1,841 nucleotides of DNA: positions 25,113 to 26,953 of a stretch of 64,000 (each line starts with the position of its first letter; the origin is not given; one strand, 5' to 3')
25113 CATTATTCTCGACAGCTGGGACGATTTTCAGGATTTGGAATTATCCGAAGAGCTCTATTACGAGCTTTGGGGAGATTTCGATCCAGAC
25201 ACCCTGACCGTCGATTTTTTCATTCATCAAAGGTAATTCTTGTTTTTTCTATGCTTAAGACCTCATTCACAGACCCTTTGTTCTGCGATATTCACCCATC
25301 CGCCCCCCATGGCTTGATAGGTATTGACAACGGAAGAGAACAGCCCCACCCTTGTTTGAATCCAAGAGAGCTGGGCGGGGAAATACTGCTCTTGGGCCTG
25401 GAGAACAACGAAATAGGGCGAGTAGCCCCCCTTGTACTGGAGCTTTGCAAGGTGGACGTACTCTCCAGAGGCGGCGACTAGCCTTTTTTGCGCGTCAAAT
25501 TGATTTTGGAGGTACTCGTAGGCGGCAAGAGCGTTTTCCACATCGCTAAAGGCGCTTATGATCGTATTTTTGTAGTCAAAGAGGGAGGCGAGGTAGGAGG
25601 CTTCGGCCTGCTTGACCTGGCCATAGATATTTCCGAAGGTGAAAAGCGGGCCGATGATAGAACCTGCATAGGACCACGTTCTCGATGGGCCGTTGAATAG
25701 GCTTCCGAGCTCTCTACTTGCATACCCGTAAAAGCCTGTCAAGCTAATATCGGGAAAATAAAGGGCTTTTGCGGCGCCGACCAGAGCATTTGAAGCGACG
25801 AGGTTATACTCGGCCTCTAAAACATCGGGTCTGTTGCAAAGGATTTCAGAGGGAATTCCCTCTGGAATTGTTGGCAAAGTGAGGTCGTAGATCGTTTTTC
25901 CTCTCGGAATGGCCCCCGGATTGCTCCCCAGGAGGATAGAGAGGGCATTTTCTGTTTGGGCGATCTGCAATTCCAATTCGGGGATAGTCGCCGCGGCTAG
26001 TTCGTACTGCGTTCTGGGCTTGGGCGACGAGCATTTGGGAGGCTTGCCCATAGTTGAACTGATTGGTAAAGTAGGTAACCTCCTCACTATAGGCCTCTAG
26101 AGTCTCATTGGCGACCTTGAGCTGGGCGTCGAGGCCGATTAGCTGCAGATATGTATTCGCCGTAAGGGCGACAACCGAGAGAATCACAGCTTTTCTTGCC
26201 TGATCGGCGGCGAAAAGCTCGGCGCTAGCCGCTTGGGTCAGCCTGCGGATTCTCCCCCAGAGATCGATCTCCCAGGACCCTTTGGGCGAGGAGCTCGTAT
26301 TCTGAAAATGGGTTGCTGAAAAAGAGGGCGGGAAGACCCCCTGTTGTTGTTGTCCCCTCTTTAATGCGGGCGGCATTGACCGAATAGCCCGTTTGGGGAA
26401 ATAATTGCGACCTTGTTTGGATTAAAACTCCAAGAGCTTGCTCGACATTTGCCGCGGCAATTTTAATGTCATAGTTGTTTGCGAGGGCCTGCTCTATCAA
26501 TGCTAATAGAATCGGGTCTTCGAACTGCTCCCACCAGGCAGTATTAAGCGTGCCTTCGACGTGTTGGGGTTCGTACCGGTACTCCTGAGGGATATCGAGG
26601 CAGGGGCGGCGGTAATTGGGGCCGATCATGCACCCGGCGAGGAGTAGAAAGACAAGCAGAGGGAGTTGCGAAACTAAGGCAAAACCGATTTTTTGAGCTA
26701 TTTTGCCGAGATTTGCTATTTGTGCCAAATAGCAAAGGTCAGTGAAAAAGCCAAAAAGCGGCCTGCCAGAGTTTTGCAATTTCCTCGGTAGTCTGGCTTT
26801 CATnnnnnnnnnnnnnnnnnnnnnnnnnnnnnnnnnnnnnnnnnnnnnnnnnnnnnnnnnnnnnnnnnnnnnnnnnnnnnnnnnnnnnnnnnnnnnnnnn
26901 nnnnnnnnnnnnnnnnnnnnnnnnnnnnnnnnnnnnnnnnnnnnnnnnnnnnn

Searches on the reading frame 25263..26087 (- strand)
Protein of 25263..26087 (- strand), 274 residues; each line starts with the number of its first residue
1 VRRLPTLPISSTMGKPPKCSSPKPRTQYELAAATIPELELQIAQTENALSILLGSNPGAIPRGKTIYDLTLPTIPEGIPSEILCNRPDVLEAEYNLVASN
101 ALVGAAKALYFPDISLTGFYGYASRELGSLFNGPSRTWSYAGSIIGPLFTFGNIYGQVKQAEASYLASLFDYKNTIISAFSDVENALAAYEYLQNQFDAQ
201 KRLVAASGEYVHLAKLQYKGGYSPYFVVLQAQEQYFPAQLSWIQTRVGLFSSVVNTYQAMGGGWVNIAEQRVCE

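Call 31: search_protein_families(library=pfam, proteins=[window:25263-26087:-], max_evalue=0.001)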
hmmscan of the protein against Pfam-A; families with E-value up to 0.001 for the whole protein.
window:25263-26087:- (274 aa): 1 family
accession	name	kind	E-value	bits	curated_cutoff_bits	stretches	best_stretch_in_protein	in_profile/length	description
PF02321.23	OEP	-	2.3e-26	93.2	22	1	83-261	9-187/187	Outer membrane efflux protein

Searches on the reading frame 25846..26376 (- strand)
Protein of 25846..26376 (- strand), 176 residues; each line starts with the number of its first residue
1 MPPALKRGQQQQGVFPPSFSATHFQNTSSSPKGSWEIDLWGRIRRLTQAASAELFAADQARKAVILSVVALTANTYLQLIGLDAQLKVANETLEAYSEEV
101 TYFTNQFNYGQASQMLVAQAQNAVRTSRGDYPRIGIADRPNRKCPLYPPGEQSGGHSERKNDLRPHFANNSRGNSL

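Call 31: search_protein_families(library=pfam, proteins=[window:25846-26376:-], max_evalue=0.001)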
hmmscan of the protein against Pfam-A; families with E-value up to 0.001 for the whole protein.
window:25846-26376:- (176 aa): 1 family
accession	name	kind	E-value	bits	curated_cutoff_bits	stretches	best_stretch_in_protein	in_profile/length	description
PF02321.23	OEP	-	1.6e-10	41.5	22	1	28-130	65-167/187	Outer membrane efflux protein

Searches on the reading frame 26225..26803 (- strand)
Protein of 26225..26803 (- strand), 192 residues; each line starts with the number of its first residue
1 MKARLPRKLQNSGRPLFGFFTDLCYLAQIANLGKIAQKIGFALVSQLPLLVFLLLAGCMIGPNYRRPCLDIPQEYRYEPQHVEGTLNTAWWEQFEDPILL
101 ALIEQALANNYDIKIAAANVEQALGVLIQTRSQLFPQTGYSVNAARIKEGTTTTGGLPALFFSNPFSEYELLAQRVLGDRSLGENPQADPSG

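Call 31: search_protein_families(library=pfam, proteins=[window:26225-26803:-], max_evalue=0.001)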
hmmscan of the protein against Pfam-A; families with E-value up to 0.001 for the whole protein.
window:26225-26803:- (192 aa): 1 family
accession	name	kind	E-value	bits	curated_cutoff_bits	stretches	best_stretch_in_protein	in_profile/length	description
PF02321.23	OEP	-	0.00011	22.5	22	1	100-153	2-55/187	Outer membrane efflux protein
